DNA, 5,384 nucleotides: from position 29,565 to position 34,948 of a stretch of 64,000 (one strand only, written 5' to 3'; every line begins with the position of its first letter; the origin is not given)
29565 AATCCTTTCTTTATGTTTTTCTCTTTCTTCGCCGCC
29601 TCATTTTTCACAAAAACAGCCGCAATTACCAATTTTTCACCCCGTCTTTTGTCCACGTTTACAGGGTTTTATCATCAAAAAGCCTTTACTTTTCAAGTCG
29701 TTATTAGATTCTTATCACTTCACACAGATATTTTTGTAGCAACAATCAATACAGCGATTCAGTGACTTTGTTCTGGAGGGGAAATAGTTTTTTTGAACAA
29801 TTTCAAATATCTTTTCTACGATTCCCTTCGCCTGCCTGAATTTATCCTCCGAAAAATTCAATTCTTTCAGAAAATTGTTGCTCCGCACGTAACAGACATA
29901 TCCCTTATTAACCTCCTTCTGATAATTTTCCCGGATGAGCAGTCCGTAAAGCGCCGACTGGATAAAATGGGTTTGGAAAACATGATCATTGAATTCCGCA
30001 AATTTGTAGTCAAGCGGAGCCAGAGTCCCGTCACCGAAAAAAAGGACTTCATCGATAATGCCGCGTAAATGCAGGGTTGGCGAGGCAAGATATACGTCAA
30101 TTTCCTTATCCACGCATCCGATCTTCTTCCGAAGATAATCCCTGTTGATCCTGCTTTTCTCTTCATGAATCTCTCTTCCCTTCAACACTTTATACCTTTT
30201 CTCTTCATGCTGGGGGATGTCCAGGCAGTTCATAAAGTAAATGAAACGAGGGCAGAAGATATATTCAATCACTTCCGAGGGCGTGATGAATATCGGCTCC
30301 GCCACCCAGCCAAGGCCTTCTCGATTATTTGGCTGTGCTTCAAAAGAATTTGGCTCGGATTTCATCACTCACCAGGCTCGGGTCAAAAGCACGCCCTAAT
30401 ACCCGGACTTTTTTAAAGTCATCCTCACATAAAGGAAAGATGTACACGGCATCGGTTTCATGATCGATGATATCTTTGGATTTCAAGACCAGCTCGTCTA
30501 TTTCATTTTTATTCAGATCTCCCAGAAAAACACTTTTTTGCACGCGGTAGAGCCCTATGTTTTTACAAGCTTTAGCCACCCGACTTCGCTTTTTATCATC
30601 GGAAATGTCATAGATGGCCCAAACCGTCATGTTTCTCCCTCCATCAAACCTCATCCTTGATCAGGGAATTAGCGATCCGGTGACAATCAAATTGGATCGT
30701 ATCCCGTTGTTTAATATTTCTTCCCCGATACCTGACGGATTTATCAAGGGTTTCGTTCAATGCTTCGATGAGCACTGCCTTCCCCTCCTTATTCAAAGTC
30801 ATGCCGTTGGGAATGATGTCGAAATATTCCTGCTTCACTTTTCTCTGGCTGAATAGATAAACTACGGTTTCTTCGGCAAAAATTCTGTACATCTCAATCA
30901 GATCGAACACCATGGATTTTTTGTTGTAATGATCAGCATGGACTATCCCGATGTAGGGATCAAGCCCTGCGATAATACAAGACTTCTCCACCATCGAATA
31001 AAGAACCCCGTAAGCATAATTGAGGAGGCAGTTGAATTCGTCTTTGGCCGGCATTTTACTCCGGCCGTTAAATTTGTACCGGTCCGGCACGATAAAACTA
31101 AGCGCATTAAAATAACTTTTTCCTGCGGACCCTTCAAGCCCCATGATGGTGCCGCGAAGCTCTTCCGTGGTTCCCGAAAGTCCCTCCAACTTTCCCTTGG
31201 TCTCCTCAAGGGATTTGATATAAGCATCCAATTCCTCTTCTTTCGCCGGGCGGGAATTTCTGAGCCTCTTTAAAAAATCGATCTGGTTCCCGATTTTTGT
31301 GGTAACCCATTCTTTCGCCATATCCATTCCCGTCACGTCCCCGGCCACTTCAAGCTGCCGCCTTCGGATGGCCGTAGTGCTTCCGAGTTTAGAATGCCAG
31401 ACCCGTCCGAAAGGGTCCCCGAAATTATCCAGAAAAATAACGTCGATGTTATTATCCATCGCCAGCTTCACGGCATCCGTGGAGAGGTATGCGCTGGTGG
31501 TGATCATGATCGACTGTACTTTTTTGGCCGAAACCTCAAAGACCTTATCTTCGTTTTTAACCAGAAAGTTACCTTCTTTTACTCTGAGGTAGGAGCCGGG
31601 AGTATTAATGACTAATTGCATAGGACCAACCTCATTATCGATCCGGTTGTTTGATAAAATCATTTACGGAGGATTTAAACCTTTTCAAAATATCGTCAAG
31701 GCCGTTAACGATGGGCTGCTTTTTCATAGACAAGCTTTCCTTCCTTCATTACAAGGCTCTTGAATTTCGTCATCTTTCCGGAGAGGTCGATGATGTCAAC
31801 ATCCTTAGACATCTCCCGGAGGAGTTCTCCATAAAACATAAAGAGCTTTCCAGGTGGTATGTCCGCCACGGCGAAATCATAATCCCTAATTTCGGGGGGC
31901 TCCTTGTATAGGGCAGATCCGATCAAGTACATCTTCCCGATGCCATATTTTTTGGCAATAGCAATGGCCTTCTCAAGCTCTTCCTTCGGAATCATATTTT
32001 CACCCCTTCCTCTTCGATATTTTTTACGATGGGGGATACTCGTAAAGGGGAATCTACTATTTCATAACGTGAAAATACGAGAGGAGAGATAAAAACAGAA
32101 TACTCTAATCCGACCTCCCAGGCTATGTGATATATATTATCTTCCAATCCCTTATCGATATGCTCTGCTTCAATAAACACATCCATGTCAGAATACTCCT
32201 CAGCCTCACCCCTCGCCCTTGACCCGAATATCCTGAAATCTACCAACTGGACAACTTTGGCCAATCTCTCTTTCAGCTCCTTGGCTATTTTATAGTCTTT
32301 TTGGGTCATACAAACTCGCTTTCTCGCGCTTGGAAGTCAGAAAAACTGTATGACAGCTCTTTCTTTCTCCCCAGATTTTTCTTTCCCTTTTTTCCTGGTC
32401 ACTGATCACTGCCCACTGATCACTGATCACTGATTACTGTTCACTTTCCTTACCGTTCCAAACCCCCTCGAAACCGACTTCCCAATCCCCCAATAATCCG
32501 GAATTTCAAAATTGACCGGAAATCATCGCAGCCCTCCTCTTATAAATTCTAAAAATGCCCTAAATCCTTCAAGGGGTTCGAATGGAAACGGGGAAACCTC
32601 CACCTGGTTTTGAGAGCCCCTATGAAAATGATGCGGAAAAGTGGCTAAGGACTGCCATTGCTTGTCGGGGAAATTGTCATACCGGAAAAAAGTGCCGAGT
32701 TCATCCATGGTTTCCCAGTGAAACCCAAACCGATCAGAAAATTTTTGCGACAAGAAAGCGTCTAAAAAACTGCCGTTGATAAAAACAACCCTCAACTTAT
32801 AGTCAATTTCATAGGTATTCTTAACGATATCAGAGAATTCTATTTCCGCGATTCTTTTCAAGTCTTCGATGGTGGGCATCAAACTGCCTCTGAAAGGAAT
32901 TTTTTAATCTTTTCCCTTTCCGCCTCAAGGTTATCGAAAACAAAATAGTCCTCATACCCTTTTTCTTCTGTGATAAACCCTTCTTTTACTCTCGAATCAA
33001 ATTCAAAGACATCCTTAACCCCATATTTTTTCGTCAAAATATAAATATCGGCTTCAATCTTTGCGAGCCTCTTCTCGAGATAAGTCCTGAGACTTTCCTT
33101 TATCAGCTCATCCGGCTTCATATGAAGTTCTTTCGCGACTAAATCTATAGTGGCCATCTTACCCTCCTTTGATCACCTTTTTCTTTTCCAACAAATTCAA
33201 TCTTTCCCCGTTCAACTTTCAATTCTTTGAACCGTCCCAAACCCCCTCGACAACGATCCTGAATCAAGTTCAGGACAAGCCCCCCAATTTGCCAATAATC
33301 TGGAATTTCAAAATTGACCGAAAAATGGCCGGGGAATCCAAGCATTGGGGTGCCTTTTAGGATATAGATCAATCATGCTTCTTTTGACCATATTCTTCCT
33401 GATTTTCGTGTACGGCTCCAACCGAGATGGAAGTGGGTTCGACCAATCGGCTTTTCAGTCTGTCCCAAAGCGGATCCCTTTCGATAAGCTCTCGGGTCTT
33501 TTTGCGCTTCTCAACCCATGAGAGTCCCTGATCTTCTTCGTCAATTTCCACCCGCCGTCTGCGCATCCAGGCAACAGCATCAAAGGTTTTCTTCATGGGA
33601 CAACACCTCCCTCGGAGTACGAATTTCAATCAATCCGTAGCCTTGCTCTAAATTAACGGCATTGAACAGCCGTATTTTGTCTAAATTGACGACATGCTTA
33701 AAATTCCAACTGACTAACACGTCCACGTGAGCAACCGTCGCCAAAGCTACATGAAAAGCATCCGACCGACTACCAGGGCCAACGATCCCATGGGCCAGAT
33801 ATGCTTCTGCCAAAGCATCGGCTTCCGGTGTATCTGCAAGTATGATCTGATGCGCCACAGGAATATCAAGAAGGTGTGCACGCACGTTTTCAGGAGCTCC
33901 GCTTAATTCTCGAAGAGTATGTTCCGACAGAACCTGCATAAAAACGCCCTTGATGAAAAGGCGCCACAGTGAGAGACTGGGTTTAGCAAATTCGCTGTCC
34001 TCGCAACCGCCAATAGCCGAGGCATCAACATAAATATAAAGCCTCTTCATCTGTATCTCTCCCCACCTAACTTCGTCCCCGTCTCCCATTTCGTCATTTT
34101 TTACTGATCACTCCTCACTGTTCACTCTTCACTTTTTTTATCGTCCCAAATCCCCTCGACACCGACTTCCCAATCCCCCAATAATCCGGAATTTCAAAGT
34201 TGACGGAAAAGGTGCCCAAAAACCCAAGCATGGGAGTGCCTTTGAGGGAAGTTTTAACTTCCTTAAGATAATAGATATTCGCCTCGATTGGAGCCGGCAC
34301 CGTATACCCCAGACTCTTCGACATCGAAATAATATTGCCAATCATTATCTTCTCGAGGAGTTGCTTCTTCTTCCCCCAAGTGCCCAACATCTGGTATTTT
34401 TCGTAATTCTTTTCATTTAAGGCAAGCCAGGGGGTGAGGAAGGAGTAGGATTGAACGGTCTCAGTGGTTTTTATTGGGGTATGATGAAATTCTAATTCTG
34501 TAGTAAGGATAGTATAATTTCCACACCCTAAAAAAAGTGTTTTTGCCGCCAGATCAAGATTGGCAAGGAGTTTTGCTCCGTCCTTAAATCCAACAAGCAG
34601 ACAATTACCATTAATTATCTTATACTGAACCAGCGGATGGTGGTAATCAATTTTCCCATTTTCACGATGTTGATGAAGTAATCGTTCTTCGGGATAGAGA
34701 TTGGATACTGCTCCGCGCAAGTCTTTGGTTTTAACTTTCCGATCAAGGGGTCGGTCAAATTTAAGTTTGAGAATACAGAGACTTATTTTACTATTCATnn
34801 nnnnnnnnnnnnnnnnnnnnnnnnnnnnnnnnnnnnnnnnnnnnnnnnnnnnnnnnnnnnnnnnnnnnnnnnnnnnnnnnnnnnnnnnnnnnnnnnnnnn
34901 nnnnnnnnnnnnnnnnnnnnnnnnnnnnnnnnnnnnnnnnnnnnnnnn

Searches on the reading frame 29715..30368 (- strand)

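Call 55: search_protein_families(library=pfam, max_evalue=1, proteins=[window:29715-30368:-])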
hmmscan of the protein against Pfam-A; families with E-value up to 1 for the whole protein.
window:29715-30368:- (217 aa): 1 family
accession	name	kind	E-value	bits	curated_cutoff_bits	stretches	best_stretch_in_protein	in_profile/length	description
PF01930.23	Cas_Cas4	-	5e-10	40.1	22.7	1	31-216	3-159/160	Domain of unknown function DUF83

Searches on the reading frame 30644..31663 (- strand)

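Call 5: search_protein_families(library=pfam, max_evalue=0.01, proteins=[window:30644-31663:-])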
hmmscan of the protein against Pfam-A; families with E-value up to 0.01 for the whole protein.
window:30644-31663:- (339 aa): 1 family
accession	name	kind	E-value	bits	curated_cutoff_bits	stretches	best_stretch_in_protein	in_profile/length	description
PF01867.21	Cas_Cas1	-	2e-77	260.6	22.3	1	17-304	1-283/283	CRISPR associated protein Cas1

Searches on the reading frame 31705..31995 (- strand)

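Call 54: search_protein_families(library=ncbifam, max_evalue=0.01, proteins=[window:31705-31995:-])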
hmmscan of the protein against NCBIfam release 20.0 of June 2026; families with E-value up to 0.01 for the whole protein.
window:31705-31995:- (96 aa): 1 family
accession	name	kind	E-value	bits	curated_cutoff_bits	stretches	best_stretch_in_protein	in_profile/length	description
NF047752.1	MntA_antitoxin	equivalog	7e-08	32.3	60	1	15-93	3-84/106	type VII toxin-antitoxin system MntA family adenylyltransferase antitoxin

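Call 55: search_protein_families(library=pfam, max_evalue=1, proteins=[window:31705-31995:-])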
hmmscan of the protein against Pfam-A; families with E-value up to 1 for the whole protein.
window:31705-31995:- (96 aa): 1 family
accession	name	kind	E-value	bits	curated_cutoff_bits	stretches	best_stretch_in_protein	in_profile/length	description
PF18765.7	Polbeta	-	1.6e-09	38.2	26.9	1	8-93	1-91/93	Polymerase beta, Nucleotidyltransferase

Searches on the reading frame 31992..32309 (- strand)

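Call 54: search_protein_families(library=ncbifam, max_evalue=0.01, proteins=[window:31992-32309:-])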
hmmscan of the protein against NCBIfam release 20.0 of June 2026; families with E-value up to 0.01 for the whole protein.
window:31992-32309:- (105 aa): 2 families
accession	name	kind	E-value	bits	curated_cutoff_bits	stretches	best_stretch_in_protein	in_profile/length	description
NF047752.1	MntA_antitoxin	equivalog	2.4e-05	24.2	60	1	27-51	12-36/106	type VII toxin-antitoxin system MntA family adenylyltransferase antitoxin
NF051895.1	anti_phage_HalB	equivalog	0.0045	16.6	190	1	27-45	4-22/211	anti-phage Hailong system nucleotidyltransferase HalB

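Call 55: search_protein_families(library=pfam, max_evalue=1, proteins=[window:31992-32309:-])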
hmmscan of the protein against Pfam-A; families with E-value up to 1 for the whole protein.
window:31992-32309:- (105 aa): 4 families
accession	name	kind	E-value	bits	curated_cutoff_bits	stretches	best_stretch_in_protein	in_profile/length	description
PF01909.29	NTP_transf_2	-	6.3e-09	36.6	21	1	8-101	4-89/93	Nucleotidyltransferase domain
PF18765.7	Polbeta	-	1.8e-05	25.2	26.9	1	11-51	2-42/93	Polymerase beta, Nucleotidyltransferase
PF22600.2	MTPAP-like_central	-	0.00032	21.3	27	1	3-53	20-68/139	Poly(A) RNA polymerase, mitochondrial-like, central palm domain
PF22306.1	PAV1-137_bromodom-like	-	0.11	12.9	27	1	2-57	30-84/115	PAV1-137, bromodomain-like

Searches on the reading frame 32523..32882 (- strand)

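Call 54: search_protein_families(library=ncbifam, max_evalue=0.01, proteins=[window:32523-32882:-])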
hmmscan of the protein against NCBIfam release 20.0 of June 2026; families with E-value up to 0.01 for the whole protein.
window:32523-32882:- (119 aa): 0 families

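Call 55: search_protein_families(library=pfam, max_evalue=1, proteins=[window:32523-32882:-])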
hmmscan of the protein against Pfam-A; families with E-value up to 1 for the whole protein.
window:32523-32882:- (119 aa): 1 family
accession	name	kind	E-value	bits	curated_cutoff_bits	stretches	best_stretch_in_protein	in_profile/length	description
PF20126.4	TumE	-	1e-12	48.3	23.4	1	33-112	2-74/81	Toxin TumE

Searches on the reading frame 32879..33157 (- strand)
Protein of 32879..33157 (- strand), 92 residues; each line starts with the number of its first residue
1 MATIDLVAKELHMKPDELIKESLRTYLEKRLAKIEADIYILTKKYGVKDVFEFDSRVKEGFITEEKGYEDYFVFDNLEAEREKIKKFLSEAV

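Call 54: search_protein_families(library=ncbifam, max_evalue=0.01, proteins=[window:32879-33157:-])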
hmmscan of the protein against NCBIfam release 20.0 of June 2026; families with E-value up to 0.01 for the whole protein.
window:32879-33157:- (92 aa): 2 families
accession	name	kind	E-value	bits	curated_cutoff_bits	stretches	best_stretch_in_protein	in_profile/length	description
NF009592.0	PRK13033.1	equivalog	0.0019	18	225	1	9-85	48-120/133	FPRL1 inhibitory protein FLIPr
NF008965.0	PRK12309.1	equivalog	0.0073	15.4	550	1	21-82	313-371/392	transaldolase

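Call 55: search_protein_families(library=pfam, max_evalue=1, proteins=[window:32879-33157:-])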
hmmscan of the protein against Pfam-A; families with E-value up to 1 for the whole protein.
window:32879-33157:- (92 aa): 5 families
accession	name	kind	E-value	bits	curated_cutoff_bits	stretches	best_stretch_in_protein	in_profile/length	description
PF16104.10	FPRL1_inhibitor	-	0.0039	17.8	27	1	9-85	20-92/105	Formyl peptide receptor-like 1 inhibitory protein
PF09638.15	Ph1570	-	0.005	17.1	27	1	6-88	70-153/156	Ph1570 protein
PF13864.11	Enkurin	-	0.02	15.8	23.6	1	13-44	60-91/92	Calmodulin-binding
PF24033.1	DUF7342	-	0.068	13.6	31.6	1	17-61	72-116/150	Family of unknown function (DUF7342)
PF05916.17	Sld5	-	0.087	13.5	22.3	1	9-35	32-60/102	GINS complex protein helical bundle domain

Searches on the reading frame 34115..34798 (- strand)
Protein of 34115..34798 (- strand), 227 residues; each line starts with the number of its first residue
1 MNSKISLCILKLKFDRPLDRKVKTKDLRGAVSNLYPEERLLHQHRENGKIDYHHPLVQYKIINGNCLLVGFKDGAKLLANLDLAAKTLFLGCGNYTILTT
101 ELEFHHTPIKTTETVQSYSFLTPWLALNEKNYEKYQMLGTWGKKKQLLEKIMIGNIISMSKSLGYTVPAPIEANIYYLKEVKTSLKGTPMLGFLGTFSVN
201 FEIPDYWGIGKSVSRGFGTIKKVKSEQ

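Call 5: search_protein_families(library=pfam, max_evalue=0.01, proteins=[window:34115-34798:-])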
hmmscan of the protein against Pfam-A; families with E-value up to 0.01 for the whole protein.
window:34115-34798:- (227 aa): 3 families
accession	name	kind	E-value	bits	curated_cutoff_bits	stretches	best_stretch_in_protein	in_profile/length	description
PF17262.7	Cas6b_C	-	2.1e-44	150.8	39.4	1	111-223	2-114/114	Cas6b C-terminal domain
PF17955.6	Cas6b_N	-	2.3e-20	73.1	25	1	7-105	3-102/105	Cas6b N-terminal domain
PF23319.1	CobW_C_DAAF9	-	0.0086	16.4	27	0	11-36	4-29/69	DAAF9 CobW_C-like domain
